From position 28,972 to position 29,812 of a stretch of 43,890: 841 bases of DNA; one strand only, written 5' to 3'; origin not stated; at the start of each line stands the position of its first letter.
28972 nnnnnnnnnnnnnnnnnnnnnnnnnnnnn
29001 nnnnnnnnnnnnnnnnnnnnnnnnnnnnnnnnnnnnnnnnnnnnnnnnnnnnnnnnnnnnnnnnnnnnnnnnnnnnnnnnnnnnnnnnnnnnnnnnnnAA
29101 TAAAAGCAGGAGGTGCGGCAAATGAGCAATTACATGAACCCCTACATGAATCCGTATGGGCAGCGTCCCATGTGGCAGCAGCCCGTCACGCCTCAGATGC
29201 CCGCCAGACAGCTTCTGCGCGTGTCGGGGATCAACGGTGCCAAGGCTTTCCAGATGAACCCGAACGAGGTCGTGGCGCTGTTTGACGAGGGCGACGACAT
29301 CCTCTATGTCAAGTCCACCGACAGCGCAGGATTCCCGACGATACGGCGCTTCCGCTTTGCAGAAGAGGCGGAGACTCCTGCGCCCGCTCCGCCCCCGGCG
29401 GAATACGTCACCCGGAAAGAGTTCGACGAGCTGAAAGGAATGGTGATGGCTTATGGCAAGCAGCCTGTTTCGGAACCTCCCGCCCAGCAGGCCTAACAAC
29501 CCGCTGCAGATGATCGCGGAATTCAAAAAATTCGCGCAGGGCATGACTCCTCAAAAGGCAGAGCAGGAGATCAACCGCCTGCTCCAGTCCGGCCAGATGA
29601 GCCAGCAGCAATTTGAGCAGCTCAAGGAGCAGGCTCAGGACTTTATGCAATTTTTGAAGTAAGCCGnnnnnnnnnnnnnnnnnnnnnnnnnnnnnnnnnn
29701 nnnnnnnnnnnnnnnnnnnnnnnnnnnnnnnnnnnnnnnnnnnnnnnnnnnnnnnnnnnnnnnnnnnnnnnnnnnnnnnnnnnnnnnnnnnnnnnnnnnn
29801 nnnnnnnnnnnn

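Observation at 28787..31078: Terminator-insulated moron block encoding spore-surface-like proteins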

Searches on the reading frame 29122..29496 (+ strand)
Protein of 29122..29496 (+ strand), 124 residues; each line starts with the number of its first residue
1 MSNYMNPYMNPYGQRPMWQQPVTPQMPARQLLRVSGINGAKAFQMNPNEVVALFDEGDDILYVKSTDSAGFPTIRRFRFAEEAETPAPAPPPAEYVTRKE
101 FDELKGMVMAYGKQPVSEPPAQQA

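Call 10: search_protein_families(library=pfam, proteins=[window:29122-29496:+], max_evalue=1)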
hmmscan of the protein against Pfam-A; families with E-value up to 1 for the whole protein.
window:29122-29496:+ (124 aa): 1 family
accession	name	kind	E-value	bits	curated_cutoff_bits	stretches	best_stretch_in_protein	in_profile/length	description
PF01519.22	DUF16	-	0.12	13.3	40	1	90-105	14-29/104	Protein of unknown function DUF16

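Call 11: search_protein_families(library=phrogs, proteins=[window:29122-29496:+], max_evalue=0.1)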
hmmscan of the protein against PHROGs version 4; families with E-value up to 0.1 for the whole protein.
window:29122-29496:+ (124 aa): 1 family
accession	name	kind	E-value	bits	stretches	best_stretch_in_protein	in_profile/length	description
phrog_21718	-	unknown function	3.2e-15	57.4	1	13-108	37-137/159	-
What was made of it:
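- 29122..29496 (+): P2: a Tyr/Pro/Gln(/Gly)-rich N-terminus, a conserved beta-rich domain and a short coiled coil; no signal peptide. phrog_21718 at 3e-15 (call 11).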

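Call 12: search_protein_families(library=ncbifam, proteins=[window:29122-29496:+], max_evalue=1)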
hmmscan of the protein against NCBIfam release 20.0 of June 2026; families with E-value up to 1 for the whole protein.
window:29122-29496:+ (124 aa): 0 families

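Call 51: search_solved_structures(query=A5, max_evalue=5, show_alignments=1)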
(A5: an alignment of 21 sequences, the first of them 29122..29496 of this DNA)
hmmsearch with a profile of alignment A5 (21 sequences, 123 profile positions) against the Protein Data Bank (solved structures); distinct sequences matched with E-value up to 5: 9.
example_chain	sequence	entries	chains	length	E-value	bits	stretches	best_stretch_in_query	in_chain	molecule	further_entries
4m03_A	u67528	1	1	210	0.022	17.9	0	55-76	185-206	Serine-rich adhesin for platelets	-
3ngm_A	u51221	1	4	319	0.32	14.2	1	25-113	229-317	Extracellular lipase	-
7m2g_A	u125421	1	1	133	0.52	13.5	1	72-110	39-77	Interleukin-2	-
4m00_A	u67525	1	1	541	0.73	13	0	55-76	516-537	Serine-rich adhesin for platelets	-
1lr1_A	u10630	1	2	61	0.82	12.8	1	84-117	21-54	dna-binding protein h-ns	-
5m5e_D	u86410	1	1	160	1.5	12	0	80-111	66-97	Interleukin-2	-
9bk6_A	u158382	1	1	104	1.8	11.7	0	67-117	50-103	B10_CYTX binder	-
6dlc_A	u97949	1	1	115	3.5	10.8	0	80-108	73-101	Designed protein DHD1:234_A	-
3nr7_A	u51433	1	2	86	4.3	10.5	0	84-117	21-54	DNA-binding protein H-NS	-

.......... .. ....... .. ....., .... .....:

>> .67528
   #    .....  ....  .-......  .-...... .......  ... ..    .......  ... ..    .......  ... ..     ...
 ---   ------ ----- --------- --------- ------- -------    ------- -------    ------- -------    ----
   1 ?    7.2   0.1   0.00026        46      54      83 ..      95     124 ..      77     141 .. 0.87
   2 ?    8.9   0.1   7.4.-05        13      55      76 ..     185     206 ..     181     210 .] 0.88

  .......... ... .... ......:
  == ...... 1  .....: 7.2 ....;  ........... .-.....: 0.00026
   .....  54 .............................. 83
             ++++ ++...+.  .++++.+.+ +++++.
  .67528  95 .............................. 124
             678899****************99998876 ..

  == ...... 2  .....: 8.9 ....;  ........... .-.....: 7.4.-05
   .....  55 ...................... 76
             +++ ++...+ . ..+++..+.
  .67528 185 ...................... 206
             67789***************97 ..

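Call 60: find_homologous_proteins(query=A5, max_evalue=0.001)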
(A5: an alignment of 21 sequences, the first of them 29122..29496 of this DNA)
Query A5 (21 sequences) (124 aa, profile of the alignment): 356 proteins with E <= 0.001 among 6922 candidates; the best 120 are listed.
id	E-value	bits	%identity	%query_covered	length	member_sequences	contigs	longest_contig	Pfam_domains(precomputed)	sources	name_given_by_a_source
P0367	9.5e-33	131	39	81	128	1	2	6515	-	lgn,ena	-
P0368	1.1e-32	130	39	81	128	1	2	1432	-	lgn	-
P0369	2.7e-32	129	41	65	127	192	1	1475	-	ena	-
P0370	8.2e-32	128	45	43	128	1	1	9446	-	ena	-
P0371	1.3e-31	127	39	48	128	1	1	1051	-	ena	-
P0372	1.7e-31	127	39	81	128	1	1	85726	-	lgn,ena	-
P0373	1.9e-31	126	37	81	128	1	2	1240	-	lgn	-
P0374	2.7e-31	126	39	85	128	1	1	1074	-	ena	-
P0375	2.8e-31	126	37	81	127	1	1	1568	-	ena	-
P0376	3.0e-31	126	38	65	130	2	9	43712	-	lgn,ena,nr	nr:MAG TPA: zipper dimerization domain transcription factor-like protein [Caudoviricetes sp.]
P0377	3.7e-31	125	47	43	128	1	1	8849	-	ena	-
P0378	4.0e-31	125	37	61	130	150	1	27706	-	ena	-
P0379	4.9e-31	125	43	43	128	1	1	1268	-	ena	-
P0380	5.4e-31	125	43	60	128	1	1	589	-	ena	-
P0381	1.4e-30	124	42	54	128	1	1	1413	-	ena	-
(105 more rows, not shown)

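Call 61: search_protein_families(library=padloc, proteins=[window:29122-29496:+], max_evalue=1)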
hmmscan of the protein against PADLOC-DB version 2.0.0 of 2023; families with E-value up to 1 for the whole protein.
window:29122-29496:+ (124 aa): 0 families

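Call 62: search_protein_families(library=pfam, alignment_id=A5, max_evalue=0.1)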
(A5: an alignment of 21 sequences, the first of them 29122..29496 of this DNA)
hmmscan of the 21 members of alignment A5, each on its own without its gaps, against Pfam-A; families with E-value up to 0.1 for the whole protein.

A. member 1, window:29122-29496:+ (124 aa): 0 families

B. families by the number of members that match (of 21 scanned): 3 families
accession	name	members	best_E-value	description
PF01519.22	DUF16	1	0.01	Protein of unknown function DUF16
PF22709.1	Mu_Gam-Sipho_Gp157-TOTE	1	0.055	Mu Gam/Sipho_Gp157-like domain of the TOTE conflict systems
PF03902.18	Gal4_dimer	1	0.068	Gal4-like dimerisation domain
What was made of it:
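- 29122..29496 (+): No PDB or Pfam match (calls 51, 62).
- Tried and rejected: Nothing credible (calls 51, 62).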

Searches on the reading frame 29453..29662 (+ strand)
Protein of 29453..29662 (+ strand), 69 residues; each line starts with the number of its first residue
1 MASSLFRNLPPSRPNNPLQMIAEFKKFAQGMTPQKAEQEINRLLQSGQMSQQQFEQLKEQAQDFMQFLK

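Call 10: search_protein_families(library=pfam, proteins=[window:29453-29662:+], max_evalue=1)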
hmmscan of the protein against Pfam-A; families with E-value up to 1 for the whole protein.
window:29453-29662:+ (69 aa): 3 families
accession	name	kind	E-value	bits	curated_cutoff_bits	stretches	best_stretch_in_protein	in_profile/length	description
PF09851.14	SHOCT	-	0.031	14.5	27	1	38-60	4-26/28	Short C-terminal domain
PF05712.18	MRG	-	0.035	13.9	22.8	1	40-69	147-176/190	MRG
PF25101.1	Spectrin_7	-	0.17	12.7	27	1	35-66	24-55/99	Animal spectrin repeats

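Call 11: search_protein_families(library=phrogs, proteins=[window:29453-29662:+], max_evalue=0.1)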
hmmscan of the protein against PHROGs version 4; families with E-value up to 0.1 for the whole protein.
window:29453-29662:+ (69 aa): 2 families
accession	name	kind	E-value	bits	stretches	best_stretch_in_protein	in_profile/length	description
phrog_22984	-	unknown function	8.5e-12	46.4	1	2-69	2-66/74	-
phrog_1466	-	unknown function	0.019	16.4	1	21-57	50-87/92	-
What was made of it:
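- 29453..29662 (+): P3: a 69-aa Gln-rich helical protein that overlaps the P2 3' end in another frame. phrog_22984 at 8.5e-12 (call 11).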

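Call 12: search_protein_families(library=ncbifam, proteins=[window:29453-29662:+], max_evalue=1)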
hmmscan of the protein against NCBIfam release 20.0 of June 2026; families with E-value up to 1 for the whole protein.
window:29453-29662:+ (69 aa): 0 families

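Call 61: search_protein_families(library=padloc, proteins=[window:29453-29662:+], max_evalue=1)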
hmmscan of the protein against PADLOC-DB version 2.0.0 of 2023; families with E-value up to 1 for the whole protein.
window:29453-29662:+ (69 aa): 0 families
